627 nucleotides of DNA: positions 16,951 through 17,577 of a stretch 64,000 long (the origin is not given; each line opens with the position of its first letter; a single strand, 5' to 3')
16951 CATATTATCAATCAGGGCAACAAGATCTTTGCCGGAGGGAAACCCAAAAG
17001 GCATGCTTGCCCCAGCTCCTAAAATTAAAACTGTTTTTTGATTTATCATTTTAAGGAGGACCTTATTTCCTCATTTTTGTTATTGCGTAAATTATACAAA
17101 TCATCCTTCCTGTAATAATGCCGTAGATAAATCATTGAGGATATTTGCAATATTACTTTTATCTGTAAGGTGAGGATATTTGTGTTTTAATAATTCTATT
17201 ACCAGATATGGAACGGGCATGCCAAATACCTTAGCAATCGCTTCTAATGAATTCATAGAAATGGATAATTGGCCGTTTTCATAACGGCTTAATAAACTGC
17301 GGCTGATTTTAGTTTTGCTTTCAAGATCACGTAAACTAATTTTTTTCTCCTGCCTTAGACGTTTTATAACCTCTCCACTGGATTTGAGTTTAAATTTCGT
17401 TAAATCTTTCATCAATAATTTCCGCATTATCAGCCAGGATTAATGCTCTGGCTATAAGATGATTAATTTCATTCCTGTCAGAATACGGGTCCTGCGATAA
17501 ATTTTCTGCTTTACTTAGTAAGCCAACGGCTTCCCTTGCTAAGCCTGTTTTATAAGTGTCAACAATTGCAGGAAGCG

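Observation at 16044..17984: AT-rich three-gene cassette (small helical protein, XRE HTH, compact SIR2-like protein): candidate undescribed NADase defence or toxin module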

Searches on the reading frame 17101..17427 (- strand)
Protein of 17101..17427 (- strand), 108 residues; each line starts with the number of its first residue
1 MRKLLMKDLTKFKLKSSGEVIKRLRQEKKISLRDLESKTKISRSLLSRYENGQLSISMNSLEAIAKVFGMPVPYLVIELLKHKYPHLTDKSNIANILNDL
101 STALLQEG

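Call 3: search_protein_families(library=pfam, proteins=[window:17101-17427:-], max_evalue=0.1)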
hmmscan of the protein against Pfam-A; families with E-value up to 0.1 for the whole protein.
window:17101-17427:- (108 aa): 7 families
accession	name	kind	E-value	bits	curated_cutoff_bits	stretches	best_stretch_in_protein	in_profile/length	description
PF01381.28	HTH_3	-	1.6e-13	50.9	23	1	21-75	1-55/55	Helix-turn-helix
PF12844.13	HTH_19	-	5.8e-12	45.8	30.2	1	18-74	1-56/64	Helix-turn-helix domain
PF13560.12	HTH_31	-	1.2e-09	38.8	27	1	18-71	3-57/64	Helix-turn-helix domain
PF13443.12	HTH_26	-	1.4e-09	38.5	22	1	21-70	2-52/63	Cro/C1-type HTH DNA-binding domain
PF13413.12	HTH_25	-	0.00017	21.8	24.6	1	22-55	3-36/62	Helix-turn-helix domain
PF20317.4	HTH_60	-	0.0017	19.1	24.1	1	19-100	8-83/140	Helix-turn-helix domain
PF03181.20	BURP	-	0.094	12.7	27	0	22-71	6-56/216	BURP domain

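Call 4: search_protein_families(library=padloc, proteins=[window:17101-17427:-], max_evalue=0.1)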
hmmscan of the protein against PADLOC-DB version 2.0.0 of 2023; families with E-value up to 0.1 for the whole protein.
window:17101-17427:- (108 aa): 17 families
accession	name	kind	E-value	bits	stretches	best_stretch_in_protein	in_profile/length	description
PDLC02926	HTH_VI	-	1.1e-12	46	1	18-97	3-80/92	-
PDLC04142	capH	-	5e-09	35.2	1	15-76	5-66/103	capH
PDLC03947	RmrA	-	8.3e-08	29.4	1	16-77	11-72/383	-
PDLC03954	RmrA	-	2e-07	28.3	1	17-77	11-71/380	-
PDLC03944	RmrA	-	2.3e-06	24.9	1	17-76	7-66/384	-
PDLC03952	RmrA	-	5.2e-06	23.5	1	21-78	27-84/395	-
PDLC03951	RmrA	-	1.1e-05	22.7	1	18-83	10-75/400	-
PDLC03665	Control_protein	-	2.1e-05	22.7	1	18-71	10-64/77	control protein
PDLC03953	RmrA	-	2.3e-05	21.8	1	15-77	4-66/373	-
PDLC03949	RmrA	-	2.7e-05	21.2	1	24-77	10-63/363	-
PDLC03668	Control_protein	-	4.7e-05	21.8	1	12-69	4-61/79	control protein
PDLC03945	RmrA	-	6.5e-05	20.3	1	18-94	4-79/394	-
PDLC04775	PDC-M69A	-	8.6e-05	21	1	15-78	6-69/113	-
PDLC03946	RmrA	-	0.00023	18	1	22-78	8-64/357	-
PDLC03948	RmrA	-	0.0023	14.9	1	19-78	11-70/397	-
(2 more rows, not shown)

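Call 5: search_protein_families(library=ncbifam, proteins=[window:17101-17427:-], max_evalue=0.1)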
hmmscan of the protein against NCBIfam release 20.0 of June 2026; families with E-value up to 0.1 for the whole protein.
window:17101-17427:- (108 aa): 19 families
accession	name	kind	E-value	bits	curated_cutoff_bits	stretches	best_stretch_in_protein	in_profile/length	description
NF003162.0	PRK04140.1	equivalog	5.6e-09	35.5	263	1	17-100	127-209/317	transcriptional regulator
NF006015.0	PRK08154.1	subfamily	1.3e-07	31.1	204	1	14-106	28-116/314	anaerobic benzoate catabolism transcriptional regulator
NF047948.1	male_kill_WMK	equivalog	2e-07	30.8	300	1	18-84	7-75/300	WO male-killing family protein Wmk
NF041951.1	phage_RstR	subfamily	2.3e-07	31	80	1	19-81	5-67/108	RstR family transcriptional repressor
NF010465.0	PRK13890.1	equivalog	8.2e-07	29.2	96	1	21-76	10-65/121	conjugal transfer protein TrbA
NF041575.1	antitoxPezA_Strep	equivalog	2.5e-06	27.6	290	1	18-70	3-55/158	type II toxin-antitoxin system antitoxin PezA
NF041534.1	rodZ_Strepcoccus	equivalog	6.8e-05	22.2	375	1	15-53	4-42/275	cytoskeleton protein RodZ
NF007408.0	PRK09943.1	equivalog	0.00012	21.6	211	1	16-86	7-77/185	HTH-type transcriptional regulator PuuR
TIGR00270.2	TIGR00270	equivalog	0.00041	20.2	110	1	18-69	77-128/159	multiprotein bridging factor aMBF1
NF041677.1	trans_regClgR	equivalog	0.00085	19.4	170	1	17-78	9-70/113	transcriptional regulator ClgR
NF038310.1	lysogeny_AimR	equivalog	0.00093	18.3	70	1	23-98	3-77/365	AimR family lysis-lysogeny pheromone receptor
NF052239.1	antitox_spr1629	equivalog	0.0012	18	335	1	18-94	4-79/377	spr1629 family repressor/antitoxin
TIGR03830.1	CxxCG_CxxCG_HTH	subfamily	0.0014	18.4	61.8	1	13-57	62-106/127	type II TA system antitoxin MqsA family protein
TIGR03070.1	couple_hipB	subfamily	0.0021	18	71.65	1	18-70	4-56/58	type II toxin-antitoxin system Y4mF family antitoxin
NF050110.1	TransRegBldD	equivalog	0.0034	17.1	250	1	15-81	7-75/162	transcriptional regulator BldD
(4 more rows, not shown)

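Call 20: find_encoding_contigs(protein=window:17101-17427:-, flank=8000, max_places=6)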
Protein window:17101-17427:- (108 aa): 5 contigs read that carry it; 3 places shown.
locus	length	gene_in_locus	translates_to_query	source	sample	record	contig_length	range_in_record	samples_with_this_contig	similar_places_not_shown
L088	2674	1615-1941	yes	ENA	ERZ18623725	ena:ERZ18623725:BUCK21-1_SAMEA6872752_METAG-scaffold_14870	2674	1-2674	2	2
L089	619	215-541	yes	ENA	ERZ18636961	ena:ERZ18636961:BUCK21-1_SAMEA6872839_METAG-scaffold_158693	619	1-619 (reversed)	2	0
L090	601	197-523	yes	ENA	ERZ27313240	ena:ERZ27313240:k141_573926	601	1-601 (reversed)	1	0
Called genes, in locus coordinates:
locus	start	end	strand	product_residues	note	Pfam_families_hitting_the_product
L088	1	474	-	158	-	?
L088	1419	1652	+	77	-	-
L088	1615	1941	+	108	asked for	PF01381:HTH_3, PF12844:HTH_19, PF13443:HTH_26, PF13560:HTH_31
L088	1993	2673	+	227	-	?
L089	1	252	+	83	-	?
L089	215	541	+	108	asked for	PF01381:HTH_3, PF12844:HTH_19, PF13443:HTH_26, PF13560:HTH_31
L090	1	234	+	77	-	?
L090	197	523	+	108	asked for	PF01381:HTH_3, PF12844:HTH_19, PF13443:HTH_26, PF13560:HTH_31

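Call 47: find_related_loci(query=A3, collection=metagenome_contigs, flank=6000)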
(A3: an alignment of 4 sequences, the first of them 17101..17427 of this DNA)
Query A3 (108 aa) in metagenome_contigs; peptide patterns used: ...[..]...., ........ (x = any residue, [..] = any of these).
396 stretches matched a pattern; 29 encode a relative of the query (tblastn E <= 1e-3); 29 distinct loci.
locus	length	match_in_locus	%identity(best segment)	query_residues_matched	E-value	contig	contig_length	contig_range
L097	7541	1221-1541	81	1-106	5e-53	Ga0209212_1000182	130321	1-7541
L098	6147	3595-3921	77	1-108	1e-43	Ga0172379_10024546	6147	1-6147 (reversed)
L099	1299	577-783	42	11-76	4e-12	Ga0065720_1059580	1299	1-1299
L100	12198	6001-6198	44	14-76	1e-11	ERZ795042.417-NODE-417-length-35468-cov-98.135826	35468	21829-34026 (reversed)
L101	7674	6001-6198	44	14-76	1e-11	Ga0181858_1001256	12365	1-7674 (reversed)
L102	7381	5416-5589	45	19-76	2e-11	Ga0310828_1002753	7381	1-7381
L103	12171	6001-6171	40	14-70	2e-10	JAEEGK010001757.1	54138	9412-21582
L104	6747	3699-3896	42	14-76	3e-10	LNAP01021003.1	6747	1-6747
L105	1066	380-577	36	14-76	5e-10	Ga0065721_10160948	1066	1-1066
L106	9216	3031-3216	44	14-72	1e-9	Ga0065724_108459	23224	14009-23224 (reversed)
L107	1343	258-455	38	14-76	8e-10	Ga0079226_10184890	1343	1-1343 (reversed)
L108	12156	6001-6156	48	13-61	3e-9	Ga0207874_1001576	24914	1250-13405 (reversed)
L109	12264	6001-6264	35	9-94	3e-9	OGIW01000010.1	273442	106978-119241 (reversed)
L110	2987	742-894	45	14-61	4e-8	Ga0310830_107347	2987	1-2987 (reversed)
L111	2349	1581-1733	45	14-61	3e-8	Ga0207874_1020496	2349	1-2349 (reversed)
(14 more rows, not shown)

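Call 48: find_related_loci(query=A3, collection=viral_contigs, flank=6000)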
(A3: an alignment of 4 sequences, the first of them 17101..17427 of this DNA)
Query A3 (108 aa) in viral_contigs; peptide patterns used: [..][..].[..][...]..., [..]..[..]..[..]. (x = any residue, [..] = any of these).
201 stretches matched a pattern; 1 encode a relative of the query (tblastn E <= 1e-3); 1 distinct loci.
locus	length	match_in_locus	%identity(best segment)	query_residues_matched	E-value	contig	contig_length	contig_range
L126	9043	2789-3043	32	24-105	1e-8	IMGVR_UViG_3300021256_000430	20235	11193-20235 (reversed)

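Call 51: search_protein_families(library=pfam, proteins=[L097:1602-2279:+, L098:3927-4244:+, L097:889-1047:+, L097:1028-1327:+], max_evalue=1)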
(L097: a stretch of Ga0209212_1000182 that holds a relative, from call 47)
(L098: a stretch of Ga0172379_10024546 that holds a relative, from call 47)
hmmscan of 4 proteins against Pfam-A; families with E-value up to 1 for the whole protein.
L097:1602-2279:+ (225 aa): 2 families
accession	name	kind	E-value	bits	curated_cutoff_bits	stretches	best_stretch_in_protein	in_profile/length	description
PF13643.11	DUF4145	-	0.00066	20.1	23.1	1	124-196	16-83/88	Domain of unknown function (DUF4145)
PF21349.2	RUBY_RBDX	-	0.073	13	26.5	1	21-30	14-23/30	Rubrerythrin, rubredoxin-like domain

L098:3927-4244:+ (105 aa): 1 family
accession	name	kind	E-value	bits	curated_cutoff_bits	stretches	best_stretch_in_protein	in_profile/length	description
PF12807.12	eIF3_p135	-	0.15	12.5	22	1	20-65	101-145/171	Translation initiation factor eIF3 subunit 135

L097:889-1047:+ (52 aa): 0 families

L097:1028-1327:+ (99 aa): 1 family
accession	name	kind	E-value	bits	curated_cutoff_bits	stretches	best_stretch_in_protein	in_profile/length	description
PF12487.13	DUF3703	-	0.12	12.7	22.3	1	7-46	1-40/109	Protein of unknown function (DUF3703)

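Call 52: search_protein_families(library=padloc, proteins=[L097:1602-2279:+, L098:3927-4244:+, L097:889-1047:+, L097:1028-1327:+], max_evalue=1)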
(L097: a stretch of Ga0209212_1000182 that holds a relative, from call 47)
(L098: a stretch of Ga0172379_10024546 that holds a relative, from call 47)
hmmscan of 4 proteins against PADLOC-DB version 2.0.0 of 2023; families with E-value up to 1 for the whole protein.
L097:1602-2279:+ (225 aa): 0 families

L098:3927-4244:+ (105 aa): 0 families

L097:889-1047:+ (52 aa): 0 families

L097:1028-1327:+ (99 aa): 0 families

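Call 66: find_homologous_proteins(query=A3, max_evalue=1e-10)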
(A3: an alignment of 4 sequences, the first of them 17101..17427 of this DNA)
Query A3 (4 sequences) (108 aa, profile of the alignment): 11 proteins with E <= 1e-10 among 8000 candidates.
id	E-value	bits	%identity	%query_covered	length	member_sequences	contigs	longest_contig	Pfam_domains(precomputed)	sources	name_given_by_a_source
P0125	2.3e-57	210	100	95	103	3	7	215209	PF12844.14,PF01381.29,PF13560.13,PF13443.13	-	-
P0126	7.7e-57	208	83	94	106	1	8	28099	PF12844.14,PF01381.29,PF13560.13,PF13443.13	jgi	jgi:transcriptional regulator with XRE-family HTH domain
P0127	3.0e-56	206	81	94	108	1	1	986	PF12844.14,PF01381.29,PF13560.13,PF13443.13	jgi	jgi:transcriptional regulator with XRE-family HTH domain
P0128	7.1e-56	205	81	94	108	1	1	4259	PF12844.14,PF01381.29,PF13560.13,PF13443.13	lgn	-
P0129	4.4e-54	199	79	98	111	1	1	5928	PF12844.14,PF01381.29,PF13560.13,PF13443.13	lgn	-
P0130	7.6e-52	192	83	94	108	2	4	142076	PF12844.14,PF01381.29,PF13560.13,PF13443.13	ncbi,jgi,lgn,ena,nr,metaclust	ncbi:MAG: helix-turn-helix domain-containing protein [Sedimentisphaerales bacterium]|nr:MAG: hypothe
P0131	4.3e-49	183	79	95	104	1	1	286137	PF12844.14,PF01381.29,PF13560.13,PF13443.13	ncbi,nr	ncbi:MAG: helix-turn-helix domain-containing protein [Anaerohalosphaeraceae bacterium]|nr:helix-turn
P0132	4.3e-47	177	75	94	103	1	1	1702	PF12844.14,PF01381.29,PF13560.13,PF13443.13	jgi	jgi:transcriptional regulator with XRE-family HTH domain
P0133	3.3e-46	174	83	82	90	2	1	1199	PF12844.14,PF01381.29,PF13560.13,PF13443.13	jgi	jgi:transcriptional regulator with XRE-family HTH domain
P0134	1.0e-45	172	82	82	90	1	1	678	PF12844.14,PF01381.29,PF13560.13,PF13443.13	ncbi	-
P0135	2.3e-24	104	46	91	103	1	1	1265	PF12844.14,PF01381.29,PF13560.13,PF13443.13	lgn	-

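Call 67: find_encoding_contigs(protein=P0131, flank=5000, max_places=2)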
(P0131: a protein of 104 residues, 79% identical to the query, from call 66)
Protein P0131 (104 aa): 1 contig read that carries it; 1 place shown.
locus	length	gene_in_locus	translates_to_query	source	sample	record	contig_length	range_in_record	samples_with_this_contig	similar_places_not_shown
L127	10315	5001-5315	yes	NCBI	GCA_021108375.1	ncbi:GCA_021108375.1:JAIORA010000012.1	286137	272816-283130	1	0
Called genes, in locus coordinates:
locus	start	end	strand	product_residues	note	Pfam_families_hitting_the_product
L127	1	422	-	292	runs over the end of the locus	PF00318:Ribosomal_S2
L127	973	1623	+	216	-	-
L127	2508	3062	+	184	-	PF07638:Sigma70_ECF (weak), PF04542:Sigma70_r2, PF08281:Sigma70_r4_2, PF04545:Sigma70_r4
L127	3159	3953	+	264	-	-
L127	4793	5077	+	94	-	-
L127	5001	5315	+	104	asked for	PF12844:HTH_19, PF13560:HTH_31, PF01381:HTH_3, PF13443:HTH_26 (weak)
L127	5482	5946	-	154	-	PF01797:Y1_Tnp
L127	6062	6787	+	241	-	PF07505:DUF5131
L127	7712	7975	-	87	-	PF01649:Ribosomal_S20p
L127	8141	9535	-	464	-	PF00515:TPR_1 (faint), PF07719:TPR_2 (faint), PF13432:TPR_16 (faint), PF14559:TPR_19 (faint), PF12895:ANAPC3 (faint), PF13176:TPR_7 (faint), PF13174:TPR_6 (faint), PF13424:TPR_12 (weak)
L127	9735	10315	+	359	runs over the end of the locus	PF00364:Biotin_lipoyl, PF00198:2-oxoacid_dh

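Call 68: find_encoding_contigs(protein=P0128, flank=5000, max_places=2)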
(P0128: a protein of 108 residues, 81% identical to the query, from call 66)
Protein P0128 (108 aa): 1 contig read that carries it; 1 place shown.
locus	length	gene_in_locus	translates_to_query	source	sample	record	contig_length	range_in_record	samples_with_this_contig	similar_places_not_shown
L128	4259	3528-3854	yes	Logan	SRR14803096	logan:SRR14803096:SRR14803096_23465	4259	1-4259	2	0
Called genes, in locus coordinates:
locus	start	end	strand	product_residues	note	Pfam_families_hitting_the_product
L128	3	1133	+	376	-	?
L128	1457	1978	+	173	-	-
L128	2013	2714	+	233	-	-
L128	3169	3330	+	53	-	-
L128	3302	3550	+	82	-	-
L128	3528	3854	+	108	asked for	PF12844:HTH_19, PF13443:HTH_26, PF13560:HTH_31, PF01381:HTH_3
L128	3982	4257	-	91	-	?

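Call 69: find_encoding_contigs(protein=P0129, flank=5000, max_places=2)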
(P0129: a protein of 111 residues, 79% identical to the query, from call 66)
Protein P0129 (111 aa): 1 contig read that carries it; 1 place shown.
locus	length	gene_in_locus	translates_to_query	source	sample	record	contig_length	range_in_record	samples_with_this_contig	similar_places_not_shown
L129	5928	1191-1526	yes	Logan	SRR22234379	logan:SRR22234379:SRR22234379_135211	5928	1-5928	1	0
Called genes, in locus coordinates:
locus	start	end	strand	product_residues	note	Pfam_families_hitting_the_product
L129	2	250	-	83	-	?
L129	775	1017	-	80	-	-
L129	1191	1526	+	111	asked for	PF12844:HTH_19, PF13560:HTH_31, PF01381:HTH_3, PF13443:HTH_26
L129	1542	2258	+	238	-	-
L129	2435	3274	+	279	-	PF02405:MlaE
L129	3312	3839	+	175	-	PF01661:Macro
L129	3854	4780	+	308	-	-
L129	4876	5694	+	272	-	PF02463:SMC_N (weak), PF00005:ABC_tran, PF13304:AAA_21 (faint)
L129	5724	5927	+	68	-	?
